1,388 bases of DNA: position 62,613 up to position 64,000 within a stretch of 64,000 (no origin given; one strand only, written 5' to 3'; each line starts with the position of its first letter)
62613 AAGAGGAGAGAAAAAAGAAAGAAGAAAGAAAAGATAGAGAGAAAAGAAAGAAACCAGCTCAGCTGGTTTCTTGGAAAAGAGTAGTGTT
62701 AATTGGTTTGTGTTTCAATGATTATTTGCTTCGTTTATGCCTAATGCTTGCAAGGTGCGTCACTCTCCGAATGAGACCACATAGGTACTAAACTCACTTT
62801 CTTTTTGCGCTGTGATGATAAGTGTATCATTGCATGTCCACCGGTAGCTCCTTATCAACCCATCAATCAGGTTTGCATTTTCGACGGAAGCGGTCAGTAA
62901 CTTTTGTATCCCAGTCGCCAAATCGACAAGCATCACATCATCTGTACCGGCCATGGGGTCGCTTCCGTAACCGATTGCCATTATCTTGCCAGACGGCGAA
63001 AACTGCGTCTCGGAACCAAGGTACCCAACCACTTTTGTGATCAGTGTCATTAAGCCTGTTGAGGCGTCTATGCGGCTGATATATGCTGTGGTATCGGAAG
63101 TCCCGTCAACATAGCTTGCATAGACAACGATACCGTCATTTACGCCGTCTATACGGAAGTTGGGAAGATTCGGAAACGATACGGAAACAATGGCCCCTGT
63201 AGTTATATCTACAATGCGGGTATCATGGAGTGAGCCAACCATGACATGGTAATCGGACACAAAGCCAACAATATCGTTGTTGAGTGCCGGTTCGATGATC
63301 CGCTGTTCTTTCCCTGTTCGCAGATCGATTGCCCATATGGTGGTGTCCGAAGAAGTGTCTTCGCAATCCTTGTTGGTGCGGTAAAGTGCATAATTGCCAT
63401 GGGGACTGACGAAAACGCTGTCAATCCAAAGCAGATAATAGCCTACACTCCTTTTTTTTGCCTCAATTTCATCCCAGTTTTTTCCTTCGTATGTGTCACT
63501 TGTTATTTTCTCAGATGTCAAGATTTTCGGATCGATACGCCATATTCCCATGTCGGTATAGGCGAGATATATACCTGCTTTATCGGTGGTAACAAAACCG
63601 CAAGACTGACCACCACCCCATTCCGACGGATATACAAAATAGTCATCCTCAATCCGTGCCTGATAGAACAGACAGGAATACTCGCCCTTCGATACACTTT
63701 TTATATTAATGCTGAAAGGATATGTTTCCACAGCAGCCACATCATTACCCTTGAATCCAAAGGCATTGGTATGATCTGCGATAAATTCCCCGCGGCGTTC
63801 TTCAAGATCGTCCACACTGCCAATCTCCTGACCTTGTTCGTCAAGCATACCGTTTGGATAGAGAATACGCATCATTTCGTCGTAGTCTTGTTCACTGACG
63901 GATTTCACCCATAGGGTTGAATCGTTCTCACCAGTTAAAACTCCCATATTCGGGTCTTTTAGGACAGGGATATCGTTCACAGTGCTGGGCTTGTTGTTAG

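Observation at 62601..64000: Compositional break: GC-rich foreign-looking beta-propeller gene bounded by a 70-nt polypurine tract and hairpin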

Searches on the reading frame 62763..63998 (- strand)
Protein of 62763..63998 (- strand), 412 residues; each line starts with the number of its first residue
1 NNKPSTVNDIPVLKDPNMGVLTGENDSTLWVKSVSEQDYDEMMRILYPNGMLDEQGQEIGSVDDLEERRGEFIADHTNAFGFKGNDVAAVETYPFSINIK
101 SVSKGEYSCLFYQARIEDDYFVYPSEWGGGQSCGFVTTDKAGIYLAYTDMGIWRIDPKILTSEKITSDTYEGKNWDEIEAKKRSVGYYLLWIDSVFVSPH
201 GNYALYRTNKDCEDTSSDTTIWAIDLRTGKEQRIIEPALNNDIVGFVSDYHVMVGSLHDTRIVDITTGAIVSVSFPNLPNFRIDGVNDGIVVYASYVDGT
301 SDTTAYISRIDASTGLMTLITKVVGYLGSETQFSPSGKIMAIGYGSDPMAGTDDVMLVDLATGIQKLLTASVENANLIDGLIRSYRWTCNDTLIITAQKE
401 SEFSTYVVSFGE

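Call 7: search_protein_families(library=pfam, proteins=[window:62763-63980:-], max_evalue=0.01)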
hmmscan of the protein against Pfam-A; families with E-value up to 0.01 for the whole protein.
window:62763-63980:- (406 aa): 0 families

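Call 9: find_homologous_proteins(query=window:62763-63998:-)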
Query window:62763-63998:- (412 aa): 33 proteins with E <= 0.001 among 4585 candidates.
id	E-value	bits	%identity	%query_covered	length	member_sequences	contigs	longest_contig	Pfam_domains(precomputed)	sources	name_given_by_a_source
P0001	3.6e-276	934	100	100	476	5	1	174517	-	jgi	-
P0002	1.8e-169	582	64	100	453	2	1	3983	-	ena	-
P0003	7.7e-150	518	57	99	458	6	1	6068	PF26549.1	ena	-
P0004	7.1e-130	452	52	95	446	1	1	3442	-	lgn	-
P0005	6.0e-127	442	49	94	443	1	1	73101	PF26549.1,PF07676.19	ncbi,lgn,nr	ncbi:MAG: hypothetical protein HPY66_0610 [Firmicutes bacterium]|nr:hypothetical protein [Bacillota 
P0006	1.6e-122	428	49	94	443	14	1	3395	PF26549.1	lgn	-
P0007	2.6e-120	420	50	92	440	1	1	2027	PF26549.1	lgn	-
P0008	1.3e-119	418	49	92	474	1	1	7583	PF26549.1,PF07676.19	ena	-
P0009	2.6e-118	414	49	95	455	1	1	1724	PF26549.1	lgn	-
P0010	1.4e-117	411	47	95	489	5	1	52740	-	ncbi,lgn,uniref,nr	ncbi:MAG: hypothetical protein BSOLF_2219 [Candidatus Carbobacillus altaicus]|uniref:Uncharacterized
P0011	6.2e-117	409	48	98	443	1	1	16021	-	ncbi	-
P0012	4.0e-116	407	47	95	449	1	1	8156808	PF26549.1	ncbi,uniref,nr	ncbi:hypothetical protein [Paenibacillus borealis]|uniref:Copper amine oxidase-like N-terminal domai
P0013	9.0e-116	405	47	94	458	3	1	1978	PF26549.1,PF07676.19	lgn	-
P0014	9.4e-115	402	46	95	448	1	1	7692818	PF26549.1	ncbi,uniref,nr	ncbi:hypothetical protein [Paenibacillus sp. MMS20-IR301]|uniref:hypothetical protein n=1 Tax=Paenib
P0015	6.7e-114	399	46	98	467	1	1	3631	-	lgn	-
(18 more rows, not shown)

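Call 11: find_encoding_contigs(protein=P0001, flank=10000, max_places=6)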
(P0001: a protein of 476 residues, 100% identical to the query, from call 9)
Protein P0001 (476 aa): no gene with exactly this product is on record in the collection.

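Call 12: find_related_loci(query=P0001, collection=metagenome_contigs, flank=10000)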
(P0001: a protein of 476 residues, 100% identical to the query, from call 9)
Query P0001 (476 aa) in metagenome_contigs; peptide patterns used: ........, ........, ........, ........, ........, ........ (x = any residue, [..] = any of these).
63 stretches matched a pattern, but none encodes a relative of the query by tblastn (E <= 1e-3).

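Call 16: find_related_loci(query=A1, collection=genome_contigs, flank=10000)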
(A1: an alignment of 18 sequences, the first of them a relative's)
Query A1 (476 aa) in genome_contigs; peptide patterns used: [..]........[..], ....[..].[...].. (x = any residue, [..] = any of these).
75 stretches matched a pattern; 13 encode a relative of the query (tblastn E <= 1e-3); 13 distinct loci.
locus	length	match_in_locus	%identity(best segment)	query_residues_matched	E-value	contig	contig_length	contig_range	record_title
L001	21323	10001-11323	46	19-472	3e-134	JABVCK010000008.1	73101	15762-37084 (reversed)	MAG: Bacillota bacterium isolate Ch29 Scaffold15, whole genome shotgun sequence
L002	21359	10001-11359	44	7-472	9e-130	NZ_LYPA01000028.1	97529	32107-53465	Paenibacillus oryzae strain 1DrF-4 C1295, whole genome shotgun sequence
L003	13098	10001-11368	42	6-474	4e-124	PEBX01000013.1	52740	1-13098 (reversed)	MAG: Candidatus Carbobacillus altaicus isolate AL32 NODE_65_length_52740_cov_184.863_ID_979393, whole genome shotgun seq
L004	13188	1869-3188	46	21-472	9e-124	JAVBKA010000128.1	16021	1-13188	MAG: Oscillospiraceae bacterium isolate GLO_MAG_00153 c_000003275967, whole genome shotgun sequence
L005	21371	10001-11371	42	7-476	3e-114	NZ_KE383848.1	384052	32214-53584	Paenibacillus pasadenensis DSM 19293 H582DRAFT_scaffold00003.3, whole genome shotgun sequence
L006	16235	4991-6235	44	58-469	4e-108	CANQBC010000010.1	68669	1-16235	MAG: uncultured Oscillospiraceae bacterium isolate Lapin-002__bin97 genome assembly, contig: Lapin-002__NODE_494_length_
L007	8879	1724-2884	43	81-459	8e-101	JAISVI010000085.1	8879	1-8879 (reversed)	MAG: Oscillospiraceae bacterium isolate Mx356_bin29 k119_305008, whole genome shotgun sequence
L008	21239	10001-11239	41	56-462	9e-95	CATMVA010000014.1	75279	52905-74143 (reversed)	MAG TPA_asm: uncultured Oscillospiraceae bacterium isolate MGG29820_1678865759 genome assembly, contig: shHF8_352, whole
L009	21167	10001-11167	40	84-472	4e-89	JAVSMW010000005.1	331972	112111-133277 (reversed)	MAG: Thermincola sp. isolate NRBC_bin_10V2 Thermincola_NRBC_Contig_05, whole genome shotgun sequence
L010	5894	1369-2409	41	84-432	5e-83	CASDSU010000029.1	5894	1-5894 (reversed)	uncultured Eubacteriales bacterium isolate SI.A15.metabat-bins.146 genome assembly, contig: SI.A15.metabat-bins.146.fa_k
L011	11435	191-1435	35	40-460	5e-77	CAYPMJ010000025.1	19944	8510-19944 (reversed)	MAG TPA_asm: uncultured Oscillospiraceae bacterium isolate SRP222994_co1_360 genome assembly, contig: NODE_5575_length_1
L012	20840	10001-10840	45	129-412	7e-74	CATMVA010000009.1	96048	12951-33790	MAG TPA_asm: uncultured Oscillospiraceae bacterium isolate MGG29820_1678865759 genome assembly, contig: shHF8_239, whole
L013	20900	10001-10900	37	92-386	4e-61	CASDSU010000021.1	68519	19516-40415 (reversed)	uncultured Eubacteriales bacterium isolate SI.A15.metabat-bins.146 genome assembly, contig: SI.A15.metabat-bins.146.fa_k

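Call 26: find_encoding_contigs(protein=P0002, flank=10000, max_places=4)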
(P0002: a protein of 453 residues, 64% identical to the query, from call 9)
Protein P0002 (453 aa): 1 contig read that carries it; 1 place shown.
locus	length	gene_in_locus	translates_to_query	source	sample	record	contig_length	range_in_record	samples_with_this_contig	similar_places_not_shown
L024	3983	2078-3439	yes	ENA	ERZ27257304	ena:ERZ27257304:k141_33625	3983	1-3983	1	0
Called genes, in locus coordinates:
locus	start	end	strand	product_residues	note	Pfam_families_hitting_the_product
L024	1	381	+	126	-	?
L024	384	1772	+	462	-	PF00672:HAMP, PF00512:HisKA, PF02518:HATPase_c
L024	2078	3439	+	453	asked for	-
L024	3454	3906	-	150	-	PF00583:Acetyltransf_1, PF13673:Acetyltransf_10 (weak), PF13508:Acetyltransf_7 (weak)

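Call 27: find_encoding_contigs(protein=P0003, flank=10000, max_places=4)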
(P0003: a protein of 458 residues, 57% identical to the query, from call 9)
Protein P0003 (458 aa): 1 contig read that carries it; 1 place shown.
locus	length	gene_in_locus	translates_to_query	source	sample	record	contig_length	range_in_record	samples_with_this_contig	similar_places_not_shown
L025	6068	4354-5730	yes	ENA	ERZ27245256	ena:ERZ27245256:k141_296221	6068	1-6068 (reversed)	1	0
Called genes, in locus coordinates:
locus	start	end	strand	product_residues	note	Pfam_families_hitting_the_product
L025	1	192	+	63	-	?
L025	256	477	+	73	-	-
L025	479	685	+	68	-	-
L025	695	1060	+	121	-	-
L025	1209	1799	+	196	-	-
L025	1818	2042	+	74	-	-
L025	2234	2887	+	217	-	PF00072:Response_reg, PF00486:Trans_reg_C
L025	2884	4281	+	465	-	PF00672:HAMP, PF00512:HisKA, PF02518:HATPase_c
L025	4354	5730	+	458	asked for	PF26549:Tricorn_N (faint)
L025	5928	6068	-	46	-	?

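Call 34: search_dna_similar(query=P0001, collection=plasmids, mode=protein, max_rows=10)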
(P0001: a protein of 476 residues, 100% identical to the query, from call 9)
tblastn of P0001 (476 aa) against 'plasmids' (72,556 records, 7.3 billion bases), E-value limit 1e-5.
No match.

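Call 35: search_dna_similar(query=P0001, collection=phages, mode=protein, max_rows=10)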
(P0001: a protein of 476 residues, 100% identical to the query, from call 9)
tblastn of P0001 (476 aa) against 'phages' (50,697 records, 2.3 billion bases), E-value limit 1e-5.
No match.

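Call 38: predict_structure(alignment_id=A1)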
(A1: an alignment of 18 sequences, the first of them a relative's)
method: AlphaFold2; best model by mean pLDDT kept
length: 476 residues; sequences in the alignment: 18
mean_pLDDT: 81.3   pTM: 0.75
mean pLDDT of the five models: 81.3, 80.6, 80.5, 79.5, 76.8
residues with pLDDT >= 90: 159; 70-90: 234; 50-70: 47; < 50: 36
segments of 3 or more residues with pLDDT < 50: 1-14, 46-57, 59-66
pLDDT, mean of each block of 10 residues (from residue 1): 35 49 68 75 52 44 50 68 82 84 86 83 81 85 78 90 87 91 90 77 90 93 94 81 72 82 94 78 92 93 90 93 89 91 90 92 87 94 92 87 91 88 89 75 86 84 85 72
secondary structure, 60 per line:
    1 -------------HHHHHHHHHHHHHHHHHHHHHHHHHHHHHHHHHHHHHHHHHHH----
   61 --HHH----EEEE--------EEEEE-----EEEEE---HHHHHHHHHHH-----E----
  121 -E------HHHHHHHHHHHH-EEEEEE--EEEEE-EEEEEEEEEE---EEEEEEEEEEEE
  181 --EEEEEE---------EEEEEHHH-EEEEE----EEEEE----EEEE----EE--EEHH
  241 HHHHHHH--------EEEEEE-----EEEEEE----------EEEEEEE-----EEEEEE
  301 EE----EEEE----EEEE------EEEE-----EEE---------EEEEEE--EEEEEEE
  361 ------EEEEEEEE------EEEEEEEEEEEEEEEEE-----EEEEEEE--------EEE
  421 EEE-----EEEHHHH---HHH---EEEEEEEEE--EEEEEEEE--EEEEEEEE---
elements in order: H14-56 E70-73 E82-86 E92-96 H100-110 H129-140 E142-147 E150-154 E156-165 E169-180 E183-188 E198-202 E207-211 E216-220 E225-228 H239-247 E256-261 E267-272 E283-289 E295-302 E307-310 E315-318 E325-328 E334-336 E346-351 E354-360 E367-374 E381-397 E403-409 E418-423 E429-431 H432-435 E445-453 E456-463 E466-473

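Call 42: fold_search(model_id=the predicted structure, library=pdb)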
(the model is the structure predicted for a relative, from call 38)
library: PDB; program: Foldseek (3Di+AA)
matches with E <= 10: 1284; with E <= 0.001: 545
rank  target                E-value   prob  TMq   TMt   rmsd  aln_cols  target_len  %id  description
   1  3pe7                  9.6e-11  1.00  0.42  0.52  12.2       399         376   10  Oligogalacturonate lyase in complex with manganese (released 2010-11-03)
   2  3c5m_A                7.5e-10  1.00  0.41  0.50  13.5       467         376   11  Crystal structure of oligogalacturonate lyase (VPA0088) from Vibrio parahaemolyticus. Northeast Structural Genomics Co (released 2008-02-26)
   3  4h5j_B                8.8e-10  1.00  0.38  0.49   8.4       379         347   11  Crystal Structure of the Guanine Nucleotide Exchange Factor Sec12 (P64 form) (released 2012-11-07)
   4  3c5m_B                9.7e-10  1.00  0.41  0.49  13.5       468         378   11  Crystal structure of oligogalacturonate lyase (VPA0088) from Vibrio parahaemolyticus. Northeast Structural Genomics Co (released 2008-02-26)
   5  4h5i_B                2.6e-09  1.00  0.39  0.50   7.6       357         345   11  Crystal Structure of the Guanine Nucleotide Exchange Factor Sec12 (P1 form) (released 2012-11-07)
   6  4r40_C                2.7e-09  1.00  0.31  0.35  12.4       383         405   13  Crystal Structure of TolB/Pal complex from Yersinia pestis. (released 2014-09-03)
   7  4h5i_A                3.2e-09  1.00  0.38  0.50   8.2       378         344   10  Crystal Structure of the Guanine Nucleotide Exchange Factor Sec12 (P1 form) (released 2012-11-07)
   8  4h5j_A                3.5e-09  1.00  0.38  0.50   7.8       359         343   11  Crystal Structure of the Guanine Nucleotide Exchange Factor Sec12 (P64 form) (released 2012-11-07)
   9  5yzv_A                3.7e-09  1.00  0.32  0.47   9.8       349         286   13  Biophysical and structural characterization of the thermostable WD40 domain of a prokaryotic protein, Thermomonospora  (released 2018-10-03)
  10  3scy                  5.5e-09  1.00  0.32  0.39   8.9       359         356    9  Crystal structure of a putative 6-phosphogluconolactonase (BF1038) from Bacteroides fragilis NCTC 9343 at 1.50 A resolut (released 2011-07-20)
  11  4pwz_A                6.5e-09  1.00  0.30  0.33  11.8       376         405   12  Crystal structure of TolB protein from Yersinia pestis CO92 (released 2014-04-02)
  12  3iax_A                8.4e-09  1.00  0.31  0.36  10.7       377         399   12  The crystal structure of the TolB box of Colicin A in complex with TolB reveals important differences in the recruitme (released 2009-10-13)
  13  9l4j_B                9.8e-09  1.00  0.34  0.44  10.4       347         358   13  Structure of mouse SCMCcore complex contain ZBED3 (released 2025-10-01)
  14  2ivz_D                1.1e-08  1.00  0.30  0.36  11.5       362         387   14  Structure of TolB in complex with a peptide of the colicin E9 T- domain (released 2006-08-16)
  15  5yzv_D                1.3e-08  1.00  0.32  0.48   8.1       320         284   13  Biophysical and structural characterization of the thermostable WD40 domain of a prokaryotic protein, Thermomonospora  (released 2018-10-03)
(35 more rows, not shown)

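Call 43: search_protein_families(library=pfam, proteins=[P0001, P0005, L025:256-474:+, L025:479-682:+, L025:695-1057:+, L025:1209-1796:+, L025:1818-2039:+], max_evalue=0.1)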
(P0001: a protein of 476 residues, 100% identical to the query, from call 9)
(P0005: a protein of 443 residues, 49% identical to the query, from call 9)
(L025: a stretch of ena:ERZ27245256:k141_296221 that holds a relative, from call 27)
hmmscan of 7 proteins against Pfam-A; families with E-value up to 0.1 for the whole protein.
P0001 (476 aa): 0 families

P0005 (443 aa): 1 family
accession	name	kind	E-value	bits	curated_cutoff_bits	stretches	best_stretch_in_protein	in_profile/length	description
PF07676.18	PD40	-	4.3e-06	27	20.9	0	358-371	11-24/38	WD40-like Beta Propeller Repeat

L025:256-474:+ (73 aa): 2 families
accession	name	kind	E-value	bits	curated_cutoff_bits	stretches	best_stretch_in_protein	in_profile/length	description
PF03003.21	Pox_G9-A16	-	0.057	13.6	24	1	26-58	48-80/128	Pox virus entry-fusion-complex G9/A16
PF08954.16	Trimer_CC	-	0.061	13.4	27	1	54-69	37-52/52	Trimerisation motif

L025:479-682:+ (68 aa): 0 families

L025:695-1057:+ (121 aa): 0 families

L025:1209-1796:+ (196 aa): 1 family
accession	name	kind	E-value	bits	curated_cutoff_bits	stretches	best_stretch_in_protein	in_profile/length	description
PF02623.20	FliW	-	0.018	15.3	25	1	79-124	21-66/122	FliW protein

L025:1818-2039:+ (74 aa): 0 families
